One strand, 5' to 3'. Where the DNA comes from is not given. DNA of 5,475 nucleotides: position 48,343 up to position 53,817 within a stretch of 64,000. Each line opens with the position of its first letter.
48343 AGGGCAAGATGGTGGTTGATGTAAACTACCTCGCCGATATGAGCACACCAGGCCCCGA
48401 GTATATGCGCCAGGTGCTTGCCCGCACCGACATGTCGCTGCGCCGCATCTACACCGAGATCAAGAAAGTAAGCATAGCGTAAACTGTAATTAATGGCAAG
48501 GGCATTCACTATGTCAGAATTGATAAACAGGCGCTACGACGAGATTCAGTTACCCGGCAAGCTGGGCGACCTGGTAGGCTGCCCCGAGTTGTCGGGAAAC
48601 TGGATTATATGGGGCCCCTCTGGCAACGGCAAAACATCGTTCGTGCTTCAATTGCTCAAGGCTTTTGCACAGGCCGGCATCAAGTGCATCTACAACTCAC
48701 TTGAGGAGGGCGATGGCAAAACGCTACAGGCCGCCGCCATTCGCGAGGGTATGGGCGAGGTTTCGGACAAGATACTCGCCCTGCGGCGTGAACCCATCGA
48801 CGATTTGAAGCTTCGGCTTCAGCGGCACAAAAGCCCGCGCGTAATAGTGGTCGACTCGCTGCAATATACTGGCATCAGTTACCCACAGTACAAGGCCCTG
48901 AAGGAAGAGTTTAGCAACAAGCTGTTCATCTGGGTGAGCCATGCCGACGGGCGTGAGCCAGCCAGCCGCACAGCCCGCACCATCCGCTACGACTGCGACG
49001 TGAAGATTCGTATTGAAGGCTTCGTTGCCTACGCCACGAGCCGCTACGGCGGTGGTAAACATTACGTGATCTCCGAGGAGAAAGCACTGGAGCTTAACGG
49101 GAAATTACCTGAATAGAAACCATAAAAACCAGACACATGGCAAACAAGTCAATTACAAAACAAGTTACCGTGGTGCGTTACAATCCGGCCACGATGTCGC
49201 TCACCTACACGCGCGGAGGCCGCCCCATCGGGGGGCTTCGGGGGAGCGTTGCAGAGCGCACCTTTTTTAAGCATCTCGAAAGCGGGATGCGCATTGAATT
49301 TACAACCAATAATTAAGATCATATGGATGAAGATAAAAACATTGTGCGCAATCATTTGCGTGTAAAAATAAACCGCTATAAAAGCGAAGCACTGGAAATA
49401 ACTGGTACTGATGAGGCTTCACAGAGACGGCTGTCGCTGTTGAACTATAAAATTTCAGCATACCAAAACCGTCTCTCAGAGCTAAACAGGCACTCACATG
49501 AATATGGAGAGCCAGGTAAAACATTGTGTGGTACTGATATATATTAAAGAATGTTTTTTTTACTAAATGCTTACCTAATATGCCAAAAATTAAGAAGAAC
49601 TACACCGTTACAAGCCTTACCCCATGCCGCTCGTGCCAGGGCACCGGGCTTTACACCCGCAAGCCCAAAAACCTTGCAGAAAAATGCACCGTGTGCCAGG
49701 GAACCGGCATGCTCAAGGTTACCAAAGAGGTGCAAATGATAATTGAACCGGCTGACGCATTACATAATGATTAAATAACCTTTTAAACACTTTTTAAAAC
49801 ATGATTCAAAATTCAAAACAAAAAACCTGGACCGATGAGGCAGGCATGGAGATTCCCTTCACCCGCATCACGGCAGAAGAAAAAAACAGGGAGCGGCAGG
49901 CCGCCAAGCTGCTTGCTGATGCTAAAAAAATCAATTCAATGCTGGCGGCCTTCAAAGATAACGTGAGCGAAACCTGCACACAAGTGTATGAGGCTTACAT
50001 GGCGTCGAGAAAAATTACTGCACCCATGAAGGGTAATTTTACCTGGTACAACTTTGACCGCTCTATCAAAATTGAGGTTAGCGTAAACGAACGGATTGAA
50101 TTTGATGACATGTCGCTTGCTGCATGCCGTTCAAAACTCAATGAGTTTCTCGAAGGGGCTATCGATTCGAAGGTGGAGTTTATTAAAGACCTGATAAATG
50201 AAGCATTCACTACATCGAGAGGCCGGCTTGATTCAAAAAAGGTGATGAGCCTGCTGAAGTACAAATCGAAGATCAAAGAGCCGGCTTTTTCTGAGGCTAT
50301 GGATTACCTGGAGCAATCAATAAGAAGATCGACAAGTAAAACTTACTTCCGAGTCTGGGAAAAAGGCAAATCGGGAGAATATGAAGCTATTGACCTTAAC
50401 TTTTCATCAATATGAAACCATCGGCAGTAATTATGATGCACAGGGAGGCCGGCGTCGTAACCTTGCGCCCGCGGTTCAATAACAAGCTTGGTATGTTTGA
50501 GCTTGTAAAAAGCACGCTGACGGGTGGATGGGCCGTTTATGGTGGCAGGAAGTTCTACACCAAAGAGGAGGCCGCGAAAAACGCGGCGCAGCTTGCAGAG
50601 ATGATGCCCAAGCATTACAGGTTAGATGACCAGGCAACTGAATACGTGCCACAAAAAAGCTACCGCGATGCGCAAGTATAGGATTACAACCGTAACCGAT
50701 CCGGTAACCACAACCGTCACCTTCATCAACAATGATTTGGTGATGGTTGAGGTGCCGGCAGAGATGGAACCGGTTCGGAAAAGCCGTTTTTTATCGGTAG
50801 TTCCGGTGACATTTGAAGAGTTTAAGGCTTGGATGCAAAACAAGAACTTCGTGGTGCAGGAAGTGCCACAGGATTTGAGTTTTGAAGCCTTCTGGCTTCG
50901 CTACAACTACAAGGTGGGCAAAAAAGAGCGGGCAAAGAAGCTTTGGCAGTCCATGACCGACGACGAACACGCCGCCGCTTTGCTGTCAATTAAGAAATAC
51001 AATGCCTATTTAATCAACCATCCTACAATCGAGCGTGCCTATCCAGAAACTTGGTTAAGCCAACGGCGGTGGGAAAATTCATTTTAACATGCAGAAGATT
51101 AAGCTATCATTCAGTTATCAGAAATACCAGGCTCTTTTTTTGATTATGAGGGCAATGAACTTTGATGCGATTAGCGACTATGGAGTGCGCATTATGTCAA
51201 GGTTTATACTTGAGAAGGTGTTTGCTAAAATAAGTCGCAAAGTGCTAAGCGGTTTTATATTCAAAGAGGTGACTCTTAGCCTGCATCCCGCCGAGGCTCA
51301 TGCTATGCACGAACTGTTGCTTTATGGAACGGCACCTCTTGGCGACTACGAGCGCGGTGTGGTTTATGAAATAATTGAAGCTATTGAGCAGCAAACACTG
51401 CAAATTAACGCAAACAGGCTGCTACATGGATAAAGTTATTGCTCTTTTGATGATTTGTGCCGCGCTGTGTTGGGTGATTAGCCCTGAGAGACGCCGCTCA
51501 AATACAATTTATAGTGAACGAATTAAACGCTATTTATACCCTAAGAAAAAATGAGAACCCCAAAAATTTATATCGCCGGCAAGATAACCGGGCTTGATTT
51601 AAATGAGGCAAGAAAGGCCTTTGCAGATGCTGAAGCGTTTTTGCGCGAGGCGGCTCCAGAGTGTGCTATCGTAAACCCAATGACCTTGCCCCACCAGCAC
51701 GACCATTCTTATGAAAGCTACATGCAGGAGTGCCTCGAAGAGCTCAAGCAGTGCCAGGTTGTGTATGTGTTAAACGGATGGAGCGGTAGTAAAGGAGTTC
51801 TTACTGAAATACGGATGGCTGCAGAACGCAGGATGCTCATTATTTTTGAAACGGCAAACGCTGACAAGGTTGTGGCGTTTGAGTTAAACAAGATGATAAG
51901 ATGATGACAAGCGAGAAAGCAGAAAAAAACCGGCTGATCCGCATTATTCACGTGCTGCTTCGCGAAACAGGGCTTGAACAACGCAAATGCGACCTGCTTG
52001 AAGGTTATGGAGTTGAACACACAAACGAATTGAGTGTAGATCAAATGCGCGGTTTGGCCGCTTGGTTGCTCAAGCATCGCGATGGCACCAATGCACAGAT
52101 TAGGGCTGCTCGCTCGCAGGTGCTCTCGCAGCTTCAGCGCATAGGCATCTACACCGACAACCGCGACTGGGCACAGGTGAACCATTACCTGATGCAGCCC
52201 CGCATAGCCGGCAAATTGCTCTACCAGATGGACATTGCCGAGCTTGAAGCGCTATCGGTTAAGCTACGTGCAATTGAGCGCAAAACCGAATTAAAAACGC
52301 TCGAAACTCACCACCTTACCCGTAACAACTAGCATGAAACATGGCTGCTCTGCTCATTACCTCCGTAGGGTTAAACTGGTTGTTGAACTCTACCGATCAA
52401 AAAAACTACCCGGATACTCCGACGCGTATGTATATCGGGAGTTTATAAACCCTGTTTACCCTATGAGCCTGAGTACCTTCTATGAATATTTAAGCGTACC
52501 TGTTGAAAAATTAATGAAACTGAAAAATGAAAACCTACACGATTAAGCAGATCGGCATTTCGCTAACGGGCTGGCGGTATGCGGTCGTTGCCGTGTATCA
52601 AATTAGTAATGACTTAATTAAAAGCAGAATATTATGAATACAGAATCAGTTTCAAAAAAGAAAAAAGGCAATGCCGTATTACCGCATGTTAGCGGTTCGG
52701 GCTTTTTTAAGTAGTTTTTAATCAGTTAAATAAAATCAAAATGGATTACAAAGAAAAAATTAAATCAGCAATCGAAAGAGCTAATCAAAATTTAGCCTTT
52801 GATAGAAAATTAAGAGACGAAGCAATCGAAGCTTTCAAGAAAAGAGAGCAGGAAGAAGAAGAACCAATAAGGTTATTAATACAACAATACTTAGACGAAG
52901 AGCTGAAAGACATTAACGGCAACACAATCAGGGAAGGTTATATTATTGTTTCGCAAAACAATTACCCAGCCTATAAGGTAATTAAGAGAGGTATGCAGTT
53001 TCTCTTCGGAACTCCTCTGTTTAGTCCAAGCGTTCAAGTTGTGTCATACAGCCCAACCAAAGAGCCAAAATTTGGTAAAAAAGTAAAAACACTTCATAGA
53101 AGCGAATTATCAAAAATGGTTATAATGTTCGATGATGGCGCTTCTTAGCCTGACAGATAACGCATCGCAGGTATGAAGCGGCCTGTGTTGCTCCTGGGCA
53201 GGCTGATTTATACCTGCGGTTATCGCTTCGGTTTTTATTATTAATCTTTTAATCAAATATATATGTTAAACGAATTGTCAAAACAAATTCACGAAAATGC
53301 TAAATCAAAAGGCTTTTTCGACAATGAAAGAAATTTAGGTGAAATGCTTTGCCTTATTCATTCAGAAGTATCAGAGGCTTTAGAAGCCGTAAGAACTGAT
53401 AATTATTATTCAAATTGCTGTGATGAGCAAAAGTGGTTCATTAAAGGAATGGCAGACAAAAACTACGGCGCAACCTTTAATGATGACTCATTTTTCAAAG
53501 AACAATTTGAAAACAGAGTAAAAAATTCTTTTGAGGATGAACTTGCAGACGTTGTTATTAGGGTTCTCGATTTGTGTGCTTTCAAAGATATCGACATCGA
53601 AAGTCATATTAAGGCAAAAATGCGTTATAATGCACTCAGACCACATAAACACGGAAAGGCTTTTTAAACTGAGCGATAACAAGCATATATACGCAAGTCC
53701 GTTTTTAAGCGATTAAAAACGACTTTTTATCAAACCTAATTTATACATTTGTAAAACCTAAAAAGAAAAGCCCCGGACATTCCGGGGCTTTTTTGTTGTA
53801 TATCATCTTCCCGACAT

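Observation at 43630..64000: Mu-like transposable prophage interrupting a HAD-hydrolase gene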

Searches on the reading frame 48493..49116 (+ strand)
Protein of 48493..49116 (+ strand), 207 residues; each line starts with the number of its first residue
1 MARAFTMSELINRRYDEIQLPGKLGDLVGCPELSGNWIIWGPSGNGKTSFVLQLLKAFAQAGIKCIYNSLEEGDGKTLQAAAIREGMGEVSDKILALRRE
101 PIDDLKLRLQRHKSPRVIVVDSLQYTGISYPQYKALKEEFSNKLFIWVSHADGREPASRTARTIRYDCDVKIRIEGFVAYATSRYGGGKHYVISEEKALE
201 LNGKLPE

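Call 4: search_protein_families(library=pfam, proteins=[window:48493-49116:+], max_evalue=0.01)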
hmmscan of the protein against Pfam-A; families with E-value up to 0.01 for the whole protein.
window:48493-49116:+ (207 aa): 7 families
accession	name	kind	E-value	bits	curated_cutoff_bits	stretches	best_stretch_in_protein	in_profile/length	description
PF13401.12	AAA_22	-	0.00017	22.4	27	1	36-129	7-97/130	AAA domain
PF13191.12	AAA_16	-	0.00046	21.2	32.6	1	35-124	25-142/167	AAA ATPase domain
PF20720.3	nSTAND3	-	0.00073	19.7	27.2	0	38-67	21-50/155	Novel STAND NTPase 3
PF13481.12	AAA_25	-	0.0015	18.7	27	1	38-124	37-153/195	AAA domain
PF01637.24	ATPase_2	-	0.0024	18.2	33.2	1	38-127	24-123/225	ATPase domain predominantly from Archaea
PF06745.19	ATPase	-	0.0091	15.8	26.6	0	38-74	23-60/231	KaiC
PF02702.23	KdpD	-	0.0094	15.8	26.1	0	43-128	13-96/210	Osmosensitive K+ channel His kinase sensor domain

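Call 6: search_protein_families(library=phrogs, proteins=[window:48493-49116:+], max_evalue=0.001)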
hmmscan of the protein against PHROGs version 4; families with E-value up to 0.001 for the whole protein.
window:48493-49116:+ (207 aa): 3 families
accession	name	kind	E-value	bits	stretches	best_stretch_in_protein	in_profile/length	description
phrog_6891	-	other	6.1e-61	207.7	1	1-204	9-212/310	ATPase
phrog_239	-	DNA, RNA and nucleotide metabolism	4.3e-06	26.9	1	37-84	361-410/801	DNA primase/helicase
phrog_8337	-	DNA, RNA and nucleotide metabolism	0.00048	20.6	1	38-125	72-162/273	DNA repair protein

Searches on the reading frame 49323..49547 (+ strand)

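Call 45: search_protein_families(library=pfam, proteins=[window:49323-49547:+], max_evalue=0.1)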
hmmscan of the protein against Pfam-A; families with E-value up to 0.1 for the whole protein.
window:49323-49547:+ (74 aa): 1 family
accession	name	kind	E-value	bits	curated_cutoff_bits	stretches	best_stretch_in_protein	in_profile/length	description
PF14932.11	HAUS-augmin3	-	0.06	13.3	29.4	1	11-60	77-126/260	HAUS augmin-like complex subunit 3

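Call 46: search_protein_families(library=phrogs, proteins=[window:49323-49547:+], max_evalue=0.01)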
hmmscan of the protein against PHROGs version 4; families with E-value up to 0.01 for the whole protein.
window:49323-49547:+ (74 aa): 0 families

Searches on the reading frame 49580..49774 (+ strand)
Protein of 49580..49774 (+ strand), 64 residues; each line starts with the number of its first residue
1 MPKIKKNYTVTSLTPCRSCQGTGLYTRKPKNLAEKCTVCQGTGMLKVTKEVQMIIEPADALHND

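Call 45: search_protein_families(library=pfam, proteins=[window:49580-49774:+], max_evalue=0.1)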
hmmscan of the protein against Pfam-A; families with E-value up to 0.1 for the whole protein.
window:49580-49774:+ (64 aa): 7 families
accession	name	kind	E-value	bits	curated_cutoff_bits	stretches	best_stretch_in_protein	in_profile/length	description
PF00684.25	DnaJ_CXXCXGXG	-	8.7e-06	26.4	32.7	1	16-53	1-35/65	DnaJ central domain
PF23475.1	zf-Tbcl_FmdE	-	0.0012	18.8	23.2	1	15-25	24-34/35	FmdE treble clef zinc finger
PF20833.2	RNase_E_G_Thio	-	0.0015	19.1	26.8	0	35-52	1-18/86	RNase E/G, Thioredoxin-like domain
PF17302.8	DUF5351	-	0.0018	19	27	0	33-43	17-27/29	Family of unknown function (DUF5351)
PF15777.11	Anti-TRAP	-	0.012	16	32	1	14-46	11-43/59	Tryptophan RNA-binding attenuator protein inhibitory protein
PF23733.2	GRXCR1-2_C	-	0.013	15.8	26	1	14-47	10-43/47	GRXCR1/2, C-terminal domain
PF21002.2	TMEM106_N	-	0.024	15.7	24.5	0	8-27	49-68/91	Transmembrane protein 106 N-terminal region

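Call 46: search_protein_families(library=phrogs, proteins=[window:49580-49774:+], max_evalue=0.01)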
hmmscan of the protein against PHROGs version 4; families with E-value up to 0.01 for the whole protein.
window:49580-49774:+ (64 aa): 8 families
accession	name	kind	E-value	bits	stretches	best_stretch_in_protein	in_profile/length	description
phrog_4046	-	unknown function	9.7e-06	26.3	1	13-47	49-82/301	-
phrog_8027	-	unknown function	3.4e-05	25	1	11-54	3-48/153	-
phrog_12902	-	unknown function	6.4e-05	24.2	1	12-48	22-55/61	-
phrog_6060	-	transcription regulation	0.0018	19.2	0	16-49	16-53/61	anti-termination protein Q-like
phrog_19532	-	DNA, RNA and nucleotide metabolism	0.0019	18.8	1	4-47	255-297/301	DNA binding protein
phrog_9961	-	unknown function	0.002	19.8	1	10-55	4-48/99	-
phrog_26458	-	unknown function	0.0045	18.5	1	14-48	2-34/100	-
phrog_37414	-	unknown function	0.006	17.3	1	16-47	118-149/204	-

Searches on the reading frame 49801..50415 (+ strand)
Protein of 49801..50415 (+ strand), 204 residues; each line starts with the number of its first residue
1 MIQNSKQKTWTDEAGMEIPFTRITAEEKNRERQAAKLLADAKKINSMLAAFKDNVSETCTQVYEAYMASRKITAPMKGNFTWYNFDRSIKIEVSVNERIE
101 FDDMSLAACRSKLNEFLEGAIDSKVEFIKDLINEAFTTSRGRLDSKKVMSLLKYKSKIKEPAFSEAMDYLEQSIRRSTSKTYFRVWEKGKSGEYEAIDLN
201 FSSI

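Call 4: search_protein_families(library=pfam, proteins=[window:49801-50415:+], max_evalue=0.01)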
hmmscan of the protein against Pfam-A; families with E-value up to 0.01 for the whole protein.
window:49801-50415:+ (204 aa): 1 family
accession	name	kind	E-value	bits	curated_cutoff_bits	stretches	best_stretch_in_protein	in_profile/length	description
PF11363.13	DUF3164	-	1e-28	100.8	23.7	1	10-202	2-193/194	Protein of unknown function (DUF3164)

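Call 6: search_protein_families(library=phrogs, proteins=[window:49801-50415:+], max_evalue=0.001)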
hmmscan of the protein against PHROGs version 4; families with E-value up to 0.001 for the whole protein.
window:49801-50415:+ (204 aa): 1 family
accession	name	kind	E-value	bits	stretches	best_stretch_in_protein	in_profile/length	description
phrog_846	-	unknown function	6.6e-36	124.9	1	3-203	6-206/207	-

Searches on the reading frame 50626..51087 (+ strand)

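Call 4: search_protein_families(library=pfam, proteins=[window:50626-51087:+], max_evalue=0.01)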
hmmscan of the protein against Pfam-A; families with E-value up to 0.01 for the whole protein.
window:50626-51087:+ (153 aa): 0 families

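Call 6: search_protein_families(library=phrogs, proteins=[window:50626-51087:+], max_evalue=0.001)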
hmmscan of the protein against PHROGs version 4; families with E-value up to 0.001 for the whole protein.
window:50626-51087:+ (153 aa): 3 families
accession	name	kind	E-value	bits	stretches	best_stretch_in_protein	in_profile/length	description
phrog_35156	-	unknown function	5.1e-15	56.8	1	71-150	72-150/154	-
phrog_9474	-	DNA, RNA and nucleotide metabolism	5.6e-07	30.4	1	78-151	171-247/288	replication initiation protein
phrog_270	-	DNA, RNA and nucleotide metabolism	6.5e-07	30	1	85-151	178-248/383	replication initiation protein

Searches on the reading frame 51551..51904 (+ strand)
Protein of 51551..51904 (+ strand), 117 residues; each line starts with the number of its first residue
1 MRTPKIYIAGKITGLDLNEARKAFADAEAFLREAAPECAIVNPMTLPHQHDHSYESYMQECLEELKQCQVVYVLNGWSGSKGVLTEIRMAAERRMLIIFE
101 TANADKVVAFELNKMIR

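Call 6: search_protein_families(library=phrogs, proteins=[window:51551-51904:+], max_evalue=0.001)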
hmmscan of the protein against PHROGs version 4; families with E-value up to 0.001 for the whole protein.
window:51551-51904:+ (117 aa): 3 families
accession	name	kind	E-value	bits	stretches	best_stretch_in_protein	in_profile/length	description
phrog_355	-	DNA, RNA and nucleotide metabolism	8.1e-23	82.1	1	1-104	72-176/249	nucleoside 2-deoxyribosyltransferase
phrog_5781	-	unknown function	9.4e-16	59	1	3-105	5-104/220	-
phrog_15484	-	other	1.1e-06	29.5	1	6-104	153-248/253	hydrolase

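Call 45: search_protein_families(library=pfam, proteins=[window:51551-51904:+], max_evalue=0.1)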
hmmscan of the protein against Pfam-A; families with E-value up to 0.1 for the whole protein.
window:51551-51904:+ (117 aa): 3 families
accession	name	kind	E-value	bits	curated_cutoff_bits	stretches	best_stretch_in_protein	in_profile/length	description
PF14359.12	DUF4406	-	5.5e-19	68.8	22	1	5-98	2-90/91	Domain of unknown function (DUF4406)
PF24963.1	DUF7768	-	0.041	14.6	26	1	25-97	23-95/98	Domain of unknown function (DUF7768)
PF16522.10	FliS_cochap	-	0.061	13.6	43.2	1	37-68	105-137/149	Flagellar FLiS export co-chaperone, HP1076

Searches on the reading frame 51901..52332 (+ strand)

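Call 45: search_protein_families(library=pfam, proteins=[window:51901-52332:+], max_evalue=0.1)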
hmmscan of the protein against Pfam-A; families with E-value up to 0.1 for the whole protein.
window:51901-52332:+ (143 aa): 0 families

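Call 46: search_protein_families(library=phrogs, proteins=[window:51901-52332:+], max_evalue=0.01)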
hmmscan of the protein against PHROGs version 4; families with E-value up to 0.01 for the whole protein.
window:51901-52332:+ (143 aa): 2 families
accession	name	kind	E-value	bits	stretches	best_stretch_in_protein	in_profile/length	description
phrog_14123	-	unknown function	3.5e-19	70.5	1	58-137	65-142/157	-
phrog_286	-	unknown function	0.0063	17.6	0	1-56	1-58/186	-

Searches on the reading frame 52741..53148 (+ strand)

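Call 45: search_protein_families(library=pfam, proteins=[window:52741-53148:+], max_evalue=0.1)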
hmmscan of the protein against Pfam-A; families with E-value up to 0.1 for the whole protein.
window:52741-53148:+ (135 aa): 1 family
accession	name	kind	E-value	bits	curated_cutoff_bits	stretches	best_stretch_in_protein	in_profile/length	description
PF02050.21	FliJ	-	0.048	14.3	28.4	1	3-59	53-108/123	Flagellar FliJ protein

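Call 46: search_protein_families(library=phrogs, proteins=[window:52741-53148:+], max_evalue=0.01)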
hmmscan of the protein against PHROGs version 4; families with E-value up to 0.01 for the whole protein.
window:52741-53148:+ (135 aa): 1 family
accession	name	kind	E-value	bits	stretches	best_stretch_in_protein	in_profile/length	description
phrog_26174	-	unknown function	1.6e-07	32.4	1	7-128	25-142/145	-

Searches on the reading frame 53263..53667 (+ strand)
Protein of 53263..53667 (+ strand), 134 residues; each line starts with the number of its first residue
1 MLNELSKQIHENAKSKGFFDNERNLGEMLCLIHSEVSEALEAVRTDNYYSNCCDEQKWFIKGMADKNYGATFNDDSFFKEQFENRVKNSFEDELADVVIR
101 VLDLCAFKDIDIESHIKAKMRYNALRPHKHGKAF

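Call 45: search_protein_families(library=pfam, proteins=[window:53263-53667:+], max_evalue=0.1)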
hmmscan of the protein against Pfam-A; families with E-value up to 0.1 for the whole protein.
window:53263-53667:+ (134 aa): 2 families
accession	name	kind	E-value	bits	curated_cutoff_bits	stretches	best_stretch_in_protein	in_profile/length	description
PF03819.22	MazG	-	0.01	16.6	22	1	29-119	7-62/74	MazG nucleotide pyrophosphohydrolase domain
PF12643.12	MazG-like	-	0.025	15.2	27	1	76-125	21-68/85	MazG-like family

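Call 46: search_protein_families(library=phrogs, proteins=[window:53263-53667:+], max_evalue=0.01)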
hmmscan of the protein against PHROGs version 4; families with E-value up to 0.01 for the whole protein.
window:53263-53667:+ (134 aa): 4 families
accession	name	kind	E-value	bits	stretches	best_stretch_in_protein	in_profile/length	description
phrog_3301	-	other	5e-33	115.4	1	2-134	50-168/169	pyrophosphatase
phrog_9236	-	other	6.1e-33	115.2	2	2-108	6-103/191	pyrophosphatase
phrog_5658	-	other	2.7e-19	70.7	2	90-128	369-408/421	pyrophosphatase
phrog_6945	-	unknown function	1.6e-05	25.6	1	91-128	219-256/270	-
